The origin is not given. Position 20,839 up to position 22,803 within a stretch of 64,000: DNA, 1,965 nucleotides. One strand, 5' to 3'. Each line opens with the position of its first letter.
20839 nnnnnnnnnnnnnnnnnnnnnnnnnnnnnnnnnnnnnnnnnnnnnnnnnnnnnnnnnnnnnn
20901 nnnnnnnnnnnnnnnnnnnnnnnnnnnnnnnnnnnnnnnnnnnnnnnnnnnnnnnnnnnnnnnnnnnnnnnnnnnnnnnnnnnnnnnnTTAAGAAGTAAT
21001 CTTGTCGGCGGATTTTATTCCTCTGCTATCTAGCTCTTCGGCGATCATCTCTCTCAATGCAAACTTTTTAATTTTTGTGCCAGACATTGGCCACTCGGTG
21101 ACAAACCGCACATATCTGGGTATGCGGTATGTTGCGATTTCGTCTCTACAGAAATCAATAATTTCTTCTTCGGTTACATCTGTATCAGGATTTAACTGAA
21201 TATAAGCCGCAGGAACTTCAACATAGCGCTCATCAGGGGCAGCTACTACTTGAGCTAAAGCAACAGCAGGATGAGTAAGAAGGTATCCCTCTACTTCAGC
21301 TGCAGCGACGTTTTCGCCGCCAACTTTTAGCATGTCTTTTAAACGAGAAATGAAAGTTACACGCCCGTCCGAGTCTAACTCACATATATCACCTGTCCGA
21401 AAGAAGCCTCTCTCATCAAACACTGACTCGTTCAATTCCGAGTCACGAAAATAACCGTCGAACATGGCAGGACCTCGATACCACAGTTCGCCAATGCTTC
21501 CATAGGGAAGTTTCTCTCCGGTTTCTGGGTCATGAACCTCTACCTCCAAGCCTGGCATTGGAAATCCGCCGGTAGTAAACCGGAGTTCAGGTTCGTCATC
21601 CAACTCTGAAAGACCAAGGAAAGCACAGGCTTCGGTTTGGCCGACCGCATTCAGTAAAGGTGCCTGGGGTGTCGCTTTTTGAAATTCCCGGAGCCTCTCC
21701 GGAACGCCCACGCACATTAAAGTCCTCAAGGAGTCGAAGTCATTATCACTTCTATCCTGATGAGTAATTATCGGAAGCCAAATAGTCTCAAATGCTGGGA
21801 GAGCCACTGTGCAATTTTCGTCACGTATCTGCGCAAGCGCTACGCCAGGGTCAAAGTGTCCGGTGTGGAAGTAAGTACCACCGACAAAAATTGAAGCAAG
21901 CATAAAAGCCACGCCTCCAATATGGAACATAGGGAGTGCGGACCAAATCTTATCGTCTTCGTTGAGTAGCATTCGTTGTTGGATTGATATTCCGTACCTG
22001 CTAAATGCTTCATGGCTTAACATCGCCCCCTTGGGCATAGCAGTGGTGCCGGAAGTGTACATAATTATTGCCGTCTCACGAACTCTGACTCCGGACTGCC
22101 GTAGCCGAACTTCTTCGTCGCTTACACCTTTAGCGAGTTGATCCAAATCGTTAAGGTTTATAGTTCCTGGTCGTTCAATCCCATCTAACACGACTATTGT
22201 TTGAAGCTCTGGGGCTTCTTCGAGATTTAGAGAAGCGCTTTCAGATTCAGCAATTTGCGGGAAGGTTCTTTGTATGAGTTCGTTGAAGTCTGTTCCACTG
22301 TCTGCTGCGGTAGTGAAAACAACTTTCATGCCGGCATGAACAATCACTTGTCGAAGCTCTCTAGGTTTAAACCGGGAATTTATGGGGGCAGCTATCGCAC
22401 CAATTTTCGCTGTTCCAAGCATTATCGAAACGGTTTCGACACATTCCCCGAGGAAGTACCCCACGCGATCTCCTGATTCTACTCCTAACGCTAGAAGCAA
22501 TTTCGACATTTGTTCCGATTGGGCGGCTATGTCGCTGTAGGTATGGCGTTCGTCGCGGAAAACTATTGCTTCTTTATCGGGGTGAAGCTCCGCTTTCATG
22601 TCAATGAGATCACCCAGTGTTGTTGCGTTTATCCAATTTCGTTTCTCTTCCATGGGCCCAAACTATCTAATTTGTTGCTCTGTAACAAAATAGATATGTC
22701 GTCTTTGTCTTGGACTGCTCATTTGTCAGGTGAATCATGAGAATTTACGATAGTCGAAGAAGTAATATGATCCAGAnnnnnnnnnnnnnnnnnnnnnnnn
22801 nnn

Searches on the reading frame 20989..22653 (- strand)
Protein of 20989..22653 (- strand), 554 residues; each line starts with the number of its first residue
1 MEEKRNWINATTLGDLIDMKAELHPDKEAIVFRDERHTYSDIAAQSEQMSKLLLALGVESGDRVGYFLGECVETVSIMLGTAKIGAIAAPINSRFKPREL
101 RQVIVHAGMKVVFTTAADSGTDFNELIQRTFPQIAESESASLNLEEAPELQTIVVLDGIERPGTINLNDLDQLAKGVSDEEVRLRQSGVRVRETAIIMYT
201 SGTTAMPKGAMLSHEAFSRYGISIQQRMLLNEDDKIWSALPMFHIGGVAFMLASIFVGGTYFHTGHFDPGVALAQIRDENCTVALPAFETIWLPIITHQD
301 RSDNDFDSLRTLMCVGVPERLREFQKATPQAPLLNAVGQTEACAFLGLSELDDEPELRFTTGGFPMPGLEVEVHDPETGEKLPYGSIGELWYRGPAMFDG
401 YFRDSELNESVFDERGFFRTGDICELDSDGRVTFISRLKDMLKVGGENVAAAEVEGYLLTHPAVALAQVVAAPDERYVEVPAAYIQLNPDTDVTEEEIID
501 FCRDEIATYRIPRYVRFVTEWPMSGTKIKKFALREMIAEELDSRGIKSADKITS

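Call 26: find_encoding_contigs(protein=window:20989-22653:-, flank=10000, max_places=1)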
Protein window:20989-22653:- (554 aa): 14 contigs read that carry it; 1 place shown.
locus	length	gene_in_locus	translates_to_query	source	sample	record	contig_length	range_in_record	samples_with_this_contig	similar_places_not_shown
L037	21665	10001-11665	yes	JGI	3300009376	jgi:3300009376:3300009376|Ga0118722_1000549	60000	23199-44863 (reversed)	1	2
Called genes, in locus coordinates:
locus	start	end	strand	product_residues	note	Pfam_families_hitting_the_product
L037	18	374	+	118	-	PF12680:SnoaL_2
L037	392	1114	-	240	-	PF02627:CMD (weak)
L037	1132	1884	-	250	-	PF00106:adh_short, PF23441:SDR, PF08659:KR, PF13561:adh_short_C2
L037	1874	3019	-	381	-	PF02771:Acyl-CoA_dh_N, PF02770:Acyl-CoA_dh_M, PF00441:Acyl-CoA_dh_1, PF08028:Acyl-CoA_dh_2, PF22924:ACOX_C_alpha1 (faint)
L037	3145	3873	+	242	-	PF03070:TENA_THI-4, PF14518:Haem_oxygenas_2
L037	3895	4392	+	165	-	-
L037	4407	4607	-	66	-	PF06902:Fer4_19 (faint), PF13459:Fer4_15, PF13370:Fer4_13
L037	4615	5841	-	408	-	PF00067:p450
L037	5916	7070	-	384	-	PF22691:Thiolase_C_1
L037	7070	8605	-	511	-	PF00501:AMP-binding, PF13193:AMP-binding_C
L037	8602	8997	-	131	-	PF12172:zf-ChsH2 (weak), PF01796:OB_ChsH2_C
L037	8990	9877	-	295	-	PF00817:IMS (faint)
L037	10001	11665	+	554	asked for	PF00501:AMP-binding, PF13193:AMP-binding_C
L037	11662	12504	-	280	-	PF00106:adh_short, PF08659:KR, PF13561:adh_short_C2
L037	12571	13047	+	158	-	-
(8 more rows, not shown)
